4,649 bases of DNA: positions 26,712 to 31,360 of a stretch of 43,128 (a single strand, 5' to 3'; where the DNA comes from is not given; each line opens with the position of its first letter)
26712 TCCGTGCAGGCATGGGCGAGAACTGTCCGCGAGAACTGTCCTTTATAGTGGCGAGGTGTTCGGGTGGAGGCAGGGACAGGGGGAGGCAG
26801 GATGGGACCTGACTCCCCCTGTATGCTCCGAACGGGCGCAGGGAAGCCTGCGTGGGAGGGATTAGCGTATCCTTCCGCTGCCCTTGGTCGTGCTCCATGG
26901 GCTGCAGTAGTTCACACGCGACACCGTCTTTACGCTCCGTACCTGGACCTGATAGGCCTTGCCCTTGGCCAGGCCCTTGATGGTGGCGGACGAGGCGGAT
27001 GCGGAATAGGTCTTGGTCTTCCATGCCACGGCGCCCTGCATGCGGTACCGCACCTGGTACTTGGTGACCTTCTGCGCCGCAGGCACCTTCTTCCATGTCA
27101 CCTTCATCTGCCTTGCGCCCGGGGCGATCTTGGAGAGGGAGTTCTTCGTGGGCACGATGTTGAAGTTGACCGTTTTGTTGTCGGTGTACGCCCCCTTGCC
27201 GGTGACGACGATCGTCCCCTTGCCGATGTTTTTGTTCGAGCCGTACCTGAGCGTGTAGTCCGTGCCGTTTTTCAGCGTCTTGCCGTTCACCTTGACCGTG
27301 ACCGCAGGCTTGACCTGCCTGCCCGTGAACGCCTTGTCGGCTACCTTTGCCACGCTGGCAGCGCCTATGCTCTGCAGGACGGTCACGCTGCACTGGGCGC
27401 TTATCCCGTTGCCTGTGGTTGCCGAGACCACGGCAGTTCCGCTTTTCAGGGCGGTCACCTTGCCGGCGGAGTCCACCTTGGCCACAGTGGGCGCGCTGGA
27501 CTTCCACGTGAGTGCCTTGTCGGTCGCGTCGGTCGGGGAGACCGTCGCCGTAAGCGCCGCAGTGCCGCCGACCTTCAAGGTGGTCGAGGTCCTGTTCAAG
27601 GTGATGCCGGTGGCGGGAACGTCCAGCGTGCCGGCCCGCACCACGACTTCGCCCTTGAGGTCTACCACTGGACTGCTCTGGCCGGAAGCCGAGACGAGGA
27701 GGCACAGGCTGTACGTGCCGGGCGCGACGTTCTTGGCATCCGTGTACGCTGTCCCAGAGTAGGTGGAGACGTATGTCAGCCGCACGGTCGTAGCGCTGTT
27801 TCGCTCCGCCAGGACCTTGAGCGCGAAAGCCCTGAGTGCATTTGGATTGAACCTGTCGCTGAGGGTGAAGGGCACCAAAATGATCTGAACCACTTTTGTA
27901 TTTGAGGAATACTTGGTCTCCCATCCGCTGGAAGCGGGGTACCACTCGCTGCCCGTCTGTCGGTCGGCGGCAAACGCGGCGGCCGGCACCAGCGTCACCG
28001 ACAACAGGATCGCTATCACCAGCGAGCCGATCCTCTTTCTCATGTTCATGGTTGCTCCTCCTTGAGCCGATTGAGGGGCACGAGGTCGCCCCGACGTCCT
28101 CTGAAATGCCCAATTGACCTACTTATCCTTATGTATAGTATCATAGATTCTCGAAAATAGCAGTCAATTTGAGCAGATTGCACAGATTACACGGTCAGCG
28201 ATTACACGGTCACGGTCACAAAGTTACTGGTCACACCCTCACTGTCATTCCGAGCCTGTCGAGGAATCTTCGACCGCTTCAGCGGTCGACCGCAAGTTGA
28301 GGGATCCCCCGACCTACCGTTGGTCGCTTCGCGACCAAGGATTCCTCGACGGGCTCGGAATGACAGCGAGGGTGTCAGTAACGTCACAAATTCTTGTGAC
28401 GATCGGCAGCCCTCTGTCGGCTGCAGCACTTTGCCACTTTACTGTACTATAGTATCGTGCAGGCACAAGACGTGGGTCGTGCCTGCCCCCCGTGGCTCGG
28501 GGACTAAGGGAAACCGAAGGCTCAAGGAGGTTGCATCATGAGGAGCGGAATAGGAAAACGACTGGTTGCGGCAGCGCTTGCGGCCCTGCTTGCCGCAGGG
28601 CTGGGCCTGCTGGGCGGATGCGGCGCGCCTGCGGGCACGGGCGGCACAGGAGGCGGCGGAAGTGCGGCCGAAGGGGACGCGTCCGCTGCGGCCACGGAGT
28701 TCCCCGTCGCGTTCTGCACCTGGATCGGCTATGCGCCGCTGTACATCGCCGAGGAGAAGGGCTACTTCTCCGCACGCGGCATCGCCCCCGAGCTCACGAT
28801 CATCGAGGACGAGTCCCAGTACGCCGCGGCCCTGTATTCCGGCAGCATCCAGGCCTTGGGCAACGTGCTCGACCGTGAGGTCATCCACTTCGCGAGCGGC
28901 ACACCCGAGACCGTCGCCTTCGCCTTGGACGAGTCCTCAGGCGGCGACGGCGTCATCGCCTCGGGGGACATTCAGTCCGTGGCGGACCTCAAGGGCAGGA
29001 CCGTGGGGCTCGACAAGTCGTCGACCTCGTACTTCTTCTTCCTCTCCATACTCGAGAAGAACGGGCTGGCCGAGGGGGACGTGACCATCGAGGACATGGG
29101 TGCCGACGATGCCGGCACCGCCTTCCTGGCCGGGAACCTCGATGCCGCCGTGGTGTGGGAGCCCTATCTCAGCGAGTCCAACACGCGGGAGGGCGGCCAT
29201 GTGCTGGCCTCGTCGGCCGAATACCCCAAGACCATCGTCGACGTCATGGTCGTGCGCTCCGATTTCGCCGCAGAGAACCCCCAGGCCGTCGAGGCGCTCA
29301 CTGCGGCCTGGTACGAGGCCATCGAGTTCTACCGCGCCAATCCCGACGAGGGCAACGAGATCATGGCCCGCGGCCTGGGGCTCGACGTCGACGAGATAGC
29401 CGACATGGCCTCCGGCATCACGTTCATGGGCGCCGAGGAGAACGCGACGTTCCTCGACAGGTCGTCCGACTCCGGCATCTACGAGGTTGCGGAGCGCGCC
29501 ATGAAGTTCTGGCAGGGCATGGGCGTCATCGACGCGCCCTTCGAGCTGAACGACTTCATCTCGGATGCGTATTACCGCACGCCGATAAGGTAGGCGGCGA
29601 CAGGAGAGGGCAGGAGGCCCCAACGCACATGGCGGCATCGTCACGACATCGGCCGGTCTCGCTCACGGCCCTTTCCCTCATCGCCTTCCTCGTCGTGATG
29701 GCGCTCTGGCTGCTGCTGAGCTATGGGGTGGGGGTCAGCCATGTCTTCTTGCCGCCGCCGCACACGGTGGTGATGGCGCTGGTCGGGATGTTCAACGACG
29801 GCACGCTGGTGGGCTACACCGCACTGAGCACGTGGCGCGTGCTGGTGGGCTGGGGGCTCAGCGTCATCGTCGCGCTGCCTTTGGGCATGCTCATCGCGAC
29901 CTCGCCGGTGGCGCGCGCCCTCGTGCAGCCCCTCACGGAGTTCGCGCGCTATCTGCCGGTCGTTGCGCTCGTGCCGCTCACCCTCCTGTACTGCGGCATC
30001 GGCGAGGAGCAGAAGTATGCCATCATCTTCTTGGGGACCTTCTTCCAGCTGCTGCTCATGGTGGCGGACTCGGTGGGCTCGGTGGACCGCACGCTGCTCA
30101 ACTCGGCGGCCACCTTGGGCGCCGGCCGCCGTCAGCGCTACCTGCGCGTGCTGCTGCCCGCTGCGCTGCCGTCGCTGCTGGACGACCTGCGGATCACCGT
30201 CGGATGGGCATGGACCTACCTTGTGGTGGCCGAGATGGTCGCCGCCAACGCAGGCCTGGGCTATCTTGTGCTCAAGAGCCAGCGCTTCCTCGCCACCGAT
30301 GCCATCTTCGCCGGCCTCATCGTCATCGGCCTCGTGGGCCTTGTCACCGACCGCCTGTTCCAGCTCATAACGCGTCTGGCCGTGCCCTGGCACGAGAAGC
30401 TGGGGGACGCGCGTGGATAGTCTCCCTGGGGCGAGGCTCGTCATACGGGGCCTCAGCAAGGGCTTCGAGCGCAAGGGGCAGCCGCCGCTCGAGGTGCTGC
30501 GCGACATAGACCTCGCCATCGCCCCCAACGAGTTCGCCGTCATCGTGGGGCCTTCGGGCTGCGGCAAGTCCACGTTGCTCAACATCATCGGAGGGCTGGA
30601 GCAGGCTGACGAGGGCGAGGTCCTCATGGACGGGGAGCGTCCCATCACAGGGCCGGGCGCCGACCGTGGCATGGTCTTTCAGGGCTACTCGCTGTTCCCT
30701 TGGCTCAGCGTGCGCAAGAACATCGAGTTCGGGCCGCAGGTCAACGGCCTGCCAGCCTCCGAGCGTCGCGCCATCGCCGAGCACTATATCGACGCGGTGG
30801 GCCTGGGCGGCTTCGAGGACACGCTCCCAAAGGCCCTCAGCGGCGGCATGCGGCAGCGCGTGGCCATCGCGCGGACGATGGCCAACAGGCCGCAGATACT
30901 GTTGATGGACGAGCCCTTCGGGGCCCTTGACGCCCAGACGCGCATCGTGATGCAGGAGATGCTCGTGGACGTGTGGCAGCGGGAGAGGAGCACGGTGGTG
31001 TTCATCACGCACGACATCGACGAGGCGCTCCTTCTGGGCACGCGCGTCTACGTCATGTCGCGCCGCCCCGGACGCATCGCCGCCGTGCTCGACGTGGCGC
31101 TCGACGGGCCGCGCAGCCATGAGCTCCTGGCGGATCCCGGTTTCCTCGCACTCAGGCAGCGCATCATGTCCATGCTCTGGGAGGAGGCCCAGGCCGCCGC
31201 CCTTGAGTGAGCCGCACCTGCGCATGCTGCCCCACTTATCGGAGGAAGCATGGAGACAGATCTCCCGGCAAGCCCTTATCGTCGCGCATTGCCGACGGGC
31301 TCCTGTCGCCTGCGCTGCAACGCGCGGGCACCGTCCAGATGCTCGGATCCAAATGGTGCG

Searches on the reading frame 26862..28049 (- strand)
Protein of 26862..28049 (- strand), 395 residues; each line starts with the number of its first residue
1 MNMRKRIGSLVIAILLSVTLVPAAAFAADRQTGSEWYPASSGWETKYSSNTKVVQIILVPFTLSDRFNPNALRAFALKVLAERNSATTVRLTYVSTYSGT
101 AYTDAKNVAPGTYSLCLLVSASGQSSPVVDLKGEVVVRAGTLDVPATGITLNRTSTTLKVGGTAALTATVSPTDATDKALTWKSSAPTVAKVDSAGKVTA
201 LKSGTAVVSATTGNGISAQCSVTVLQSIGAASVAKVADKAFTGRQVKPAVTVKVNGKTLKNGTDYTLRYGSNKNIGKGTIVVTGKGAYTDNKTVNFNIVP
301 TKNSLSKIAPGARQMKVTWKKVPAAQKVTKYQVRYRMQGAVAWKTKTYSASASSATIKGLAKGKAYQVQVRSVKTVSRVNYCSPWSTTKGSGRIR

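Call 37: search_protein_families(library=pfam, proteins=[window:26862-28049:-], max_evalue=0.00001)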
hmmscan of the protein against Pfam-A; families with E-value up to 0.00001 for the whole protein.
window:26862-28049:- (395 aa): 3 families
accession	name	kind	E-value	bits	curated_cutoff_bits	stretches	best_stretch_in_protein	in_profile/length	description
PF02368.24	Big_2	-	7.8e-15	55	22.8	1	146-220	2-77/79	Bacterial Ig-like domain (group 2)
PF00041.27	fn3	-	6.4e-08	33.1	25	1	311-376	12-72/84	Fibronectin type III domain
PF22359.2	Big-like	-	1.4e-06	28.9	27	1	180-224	3-46/48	Bacterial Ig-like domain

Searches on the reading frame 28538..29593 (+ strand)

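Call 37: search_protein_families(library=pfam, proteins=[window:28538-29593:+], max_evalue=0.00001)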
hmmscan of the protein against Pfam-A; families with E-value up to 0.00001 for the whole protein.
window:28538-29593:+ (351 aa): 3 families
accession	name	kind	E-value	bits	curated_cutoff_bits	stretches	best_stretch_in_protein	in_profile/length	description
PF09084.16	NMT1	-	6e-23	82.3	20.5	1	65-271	4-215/216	NMT1/THI5 like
PF13379.11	NMT1_2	-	4.3e-17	63.2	24.7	1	53-274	6-246/252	NMT1-like family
PF12974.12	Phosphonate-bd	-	4.5e-08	33.2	27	1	142-254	94-212/242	ABC transporter, phosphonate, periplasmic substrate-binding protein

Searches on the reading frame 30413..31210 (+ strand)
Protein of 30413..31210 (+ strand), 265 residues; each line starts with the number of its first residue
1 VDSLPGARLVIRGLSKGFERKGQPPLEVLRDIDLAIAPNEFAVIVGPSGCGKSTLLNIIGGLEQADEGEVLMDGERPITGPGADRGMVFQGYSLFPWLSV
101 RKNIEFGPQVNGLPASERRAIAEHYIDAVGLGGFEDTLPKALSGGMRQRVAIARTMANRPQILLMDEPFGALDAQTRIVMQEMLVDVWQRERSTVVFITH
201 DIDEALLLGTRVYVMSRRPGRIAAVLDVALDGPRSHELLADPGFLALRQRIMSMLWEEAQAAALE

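Call 37: search_protein_families(library=pfam, proteins=[window:30413-31210:+], max_evalue=0.00001)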
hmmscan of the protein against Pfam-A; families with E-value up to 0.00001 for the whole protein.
window:30413-31210:+ (265 aa): 2 families
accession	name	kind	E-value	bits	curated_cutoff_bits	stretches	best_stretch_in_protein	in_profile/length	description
PF00005.33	ABC_tran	-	4.7e-33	115.1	25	1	29-169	1-136/137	ABC transporter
PF13304.12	AAA_21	-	6.2e-06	26.9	27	0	41-65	1-25/304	AAA domain, putative AbiEii toxin, Type IV TA system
